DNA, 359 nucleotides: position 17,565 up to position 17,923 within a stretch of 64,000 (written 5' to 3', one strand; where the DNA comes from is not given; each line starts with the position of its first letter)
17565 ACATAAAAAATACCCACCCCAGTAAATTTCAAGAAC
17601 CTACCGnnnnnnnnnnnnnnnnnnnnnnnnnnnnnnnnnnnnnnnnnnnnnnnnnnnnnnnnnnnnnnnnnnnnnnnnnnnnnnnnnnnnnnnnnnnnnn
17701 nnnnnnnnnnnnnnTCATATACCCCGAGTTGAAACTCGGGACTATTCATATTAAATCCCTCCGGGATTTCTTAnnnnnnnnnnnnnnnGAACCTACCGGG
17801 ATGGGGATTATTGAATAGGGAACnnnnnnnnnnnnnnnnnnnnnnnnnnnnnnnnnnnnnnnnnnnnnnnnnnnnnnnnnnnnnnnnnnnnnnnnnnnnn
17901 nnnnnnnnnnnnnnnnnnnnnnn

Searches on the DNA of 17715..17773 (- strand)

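Call 68: build_rna_model(alignment_id=A5, structure=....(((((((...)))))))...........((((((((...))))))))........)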
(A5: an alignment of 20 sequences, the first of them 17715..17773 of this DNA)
Model R1 built from alignment A5 (20 sequences, 59 columns); structure: as given.
model positions 59; base pairs 15; branch points 1; effective number of sequences 6.71; information 0.945 bits per position. Calibrated on 0.2 Mb of random sequence (short: E-values are rough).
structure used (alignment columns):
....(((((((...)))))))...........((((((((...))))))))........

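Call 69: search_with_rna_model(model_id=R1, source=window, filters=off, max_evalue=10, show_alignments=4)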
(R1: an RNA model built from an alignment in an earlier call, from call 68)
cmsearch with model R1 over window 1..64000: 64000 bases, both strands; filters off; matches with E-value up to 10: 15.
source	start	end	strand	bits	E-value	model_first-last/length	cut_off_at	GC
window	17715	17773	-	64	1.1e-11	1-59/59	no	0.41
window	50125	50184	+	58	2.1e-10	1-59/59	no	0.4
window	17749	17780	+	15.8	0.22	1-59/59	no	0.38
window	50102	50149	-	13.2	0.78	1-59/59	no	0.31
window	30009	30031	+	10.8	2.6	29-51/59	no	0.61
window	47449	47520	+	10.1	3.7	1-59/59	no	0.38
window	31776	31833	-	9.4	5.1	1-59/59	no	0.38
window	3758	3796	+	9.1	6.1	1-59/59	no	0.26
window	31794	31854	+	9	6.2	1-59/59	no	0.34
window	53515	53548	-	8.9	6.4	1-59/59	no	0.21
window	43263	43304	+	8.8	6.7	1-59/59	no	0.29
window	3874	3907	-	8.5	8.1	1-59/59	no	0.32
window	17809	17850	+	8.4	8.5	1-59/59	no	0.24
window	54612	54655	-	8.1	9.7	1-59/59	no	0.43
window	38650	38685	-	8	10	1-59/59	no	0.25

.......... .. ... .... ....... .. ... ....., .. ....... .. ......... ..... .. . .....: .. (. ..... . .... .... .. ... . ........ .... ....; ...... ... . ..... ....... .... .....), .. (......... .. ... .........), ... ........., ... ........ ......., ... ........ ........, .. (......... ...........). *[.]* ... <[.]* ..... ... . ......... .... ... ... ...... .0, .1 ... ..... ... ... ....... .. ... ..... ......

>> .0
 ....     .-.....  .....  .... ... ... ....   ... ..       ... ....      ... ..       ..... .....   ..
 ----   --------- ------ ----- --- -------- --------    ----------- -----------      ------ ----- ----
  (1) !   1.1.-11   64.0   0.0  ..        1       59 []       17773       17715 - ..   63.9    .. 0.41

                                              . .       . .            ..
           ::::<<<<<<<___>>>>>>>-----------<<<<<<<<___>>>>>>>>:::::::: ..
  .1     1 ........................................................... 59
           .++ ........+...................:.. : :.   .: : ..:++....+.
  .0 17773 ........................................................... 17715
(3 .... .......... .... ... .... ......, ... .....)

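Call 87: search_with_rna_model(model_id=R1, sources=[window, L017, L018, L019, L021, L022, L024, L027, L029, L031, L032, L033, L034, L035, L036, L037, L038, L039, L040, L041, L042, L043, L044, L045, L046, L047, L048, L049, L050, L007, L009, L012], max_evalue=0.01, make_alignment=true)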
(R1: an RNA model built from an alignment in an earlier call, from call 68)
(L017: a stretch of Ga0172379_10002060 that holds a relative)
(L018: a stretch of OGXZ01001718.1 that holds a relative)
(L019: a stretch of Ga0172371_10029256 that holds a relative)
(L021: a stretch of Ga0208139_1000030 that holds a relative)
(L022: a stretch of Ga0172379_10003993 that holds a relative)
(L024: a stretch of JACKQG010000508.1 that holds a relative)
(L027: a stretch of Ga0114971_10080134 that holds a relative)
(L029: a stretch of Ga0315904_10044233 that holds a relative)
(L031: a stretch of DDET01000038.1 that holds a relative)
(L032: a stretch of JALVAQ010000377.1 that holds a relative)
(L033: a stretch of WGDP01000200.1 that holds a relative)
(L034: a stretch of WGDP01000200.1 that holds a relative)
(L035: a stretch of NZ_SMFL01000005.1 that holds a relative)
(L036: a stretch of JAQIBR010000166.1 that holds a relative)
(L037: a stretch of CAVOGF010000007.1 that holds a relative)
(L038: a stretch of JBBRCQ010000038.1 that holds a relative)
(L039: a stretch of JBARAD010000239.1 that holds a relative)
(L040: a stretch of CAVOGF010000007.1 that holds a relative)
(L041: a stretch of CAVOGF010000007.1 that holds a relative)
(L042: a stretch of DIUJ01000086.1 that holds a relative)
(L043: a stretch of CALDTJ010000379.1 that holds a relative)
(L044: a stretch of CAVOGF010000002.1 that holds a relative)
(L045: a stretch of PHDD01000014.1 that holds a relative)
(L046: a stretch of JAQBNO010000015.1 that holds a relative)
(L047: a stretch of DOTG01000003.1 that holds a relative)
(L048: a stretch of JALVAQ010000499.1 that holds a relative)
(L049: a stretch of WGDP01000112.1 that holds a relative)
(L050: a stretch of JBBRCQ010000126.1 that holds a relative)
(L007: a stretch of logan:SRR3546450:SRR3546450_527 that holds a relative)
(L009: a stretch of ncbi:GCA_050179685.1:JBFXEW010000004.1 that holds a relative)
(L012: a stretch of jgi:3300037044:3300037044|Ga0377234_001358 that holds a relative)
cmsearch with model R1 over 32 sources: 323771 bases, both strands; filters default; matches with E-value up to 0.01: 32.
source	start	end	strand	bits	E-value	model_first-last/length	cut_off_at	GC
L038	5406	5464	-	80.2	2e-14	1-59/59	no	0.34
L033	282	340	-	79.7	2.5e-14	1-59/59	no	0.36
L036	4591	4649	+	78.4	4.9e-14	1-59/59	no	0.39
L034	3432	3490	+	75.4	2.1e-13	1-59/59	no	0.39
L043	5470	5528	-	75.3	2.2e-13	1-59/59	no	0.37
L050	4876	4934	-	74.9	2.7e-13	1-59/59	no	0.37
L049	327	385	+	74.4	3.5e-13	1-59/59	no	0.44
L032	5056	5114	+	72.9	7.2e-13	1-59/59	no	0.46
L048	3668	3726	-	72.9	7.2e-13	1-59/59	no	0.46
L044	4175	4233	+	72.8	7.6e-13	1-59/59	no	0.44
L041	4282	4340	-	72.4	9.3e-13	1-59/59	no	0.39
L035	6966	7024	+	71.3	1.6e-12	1-59/59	no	0.42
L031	7621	7679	-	70.8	2e-12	1-59/59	no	0.53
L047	724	782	-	70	3e-12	1-59/59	no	0.44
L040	3479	3537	+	69.3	4.2e-12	1-59/59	no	0.41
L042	5161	5220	+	66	2.2e-11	1-59/59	no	0.38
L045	2814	2873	-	61.1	2.4e-10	1-59/59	no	0.37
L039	4979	5037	-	60.8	2.8e-10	1-59/59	no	0.42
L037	3437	3494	-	55.4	4e-09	1-59/59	no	0.36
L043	5325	5383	+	49.7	6.5e-08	1-59/59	no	0.42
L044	4330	4388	-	41.4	3.8e-06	1-59/59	no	0.41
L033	145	203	+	41.3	4.1e-06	1-59/59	no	0.39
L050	196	252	+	36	5.4e-05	1-59/59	no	0.4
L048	3528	3586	+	34.3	0.00013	1-59/59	no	0.46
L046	1832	1885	-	34.2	0.00013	1-59/59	no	0.44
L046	1695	1752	+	31.9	0.00041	1-59/59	no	0.45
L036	4439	4499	-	31.1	0.00062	1-59/59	no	0.46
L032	4834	4892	-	30.6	0.00076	1-59/59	no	0.42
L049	183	241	-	30.5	0.00083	1-59/59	no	0.44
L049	461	519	-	28.9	0.0018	1-59/59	no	0.39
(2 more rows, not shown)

Alignment A7: 32 matches aligned to the model, 66 columns, each read 5' to 3' on its own strand. Consensus structure (alignment columns), stored with it:
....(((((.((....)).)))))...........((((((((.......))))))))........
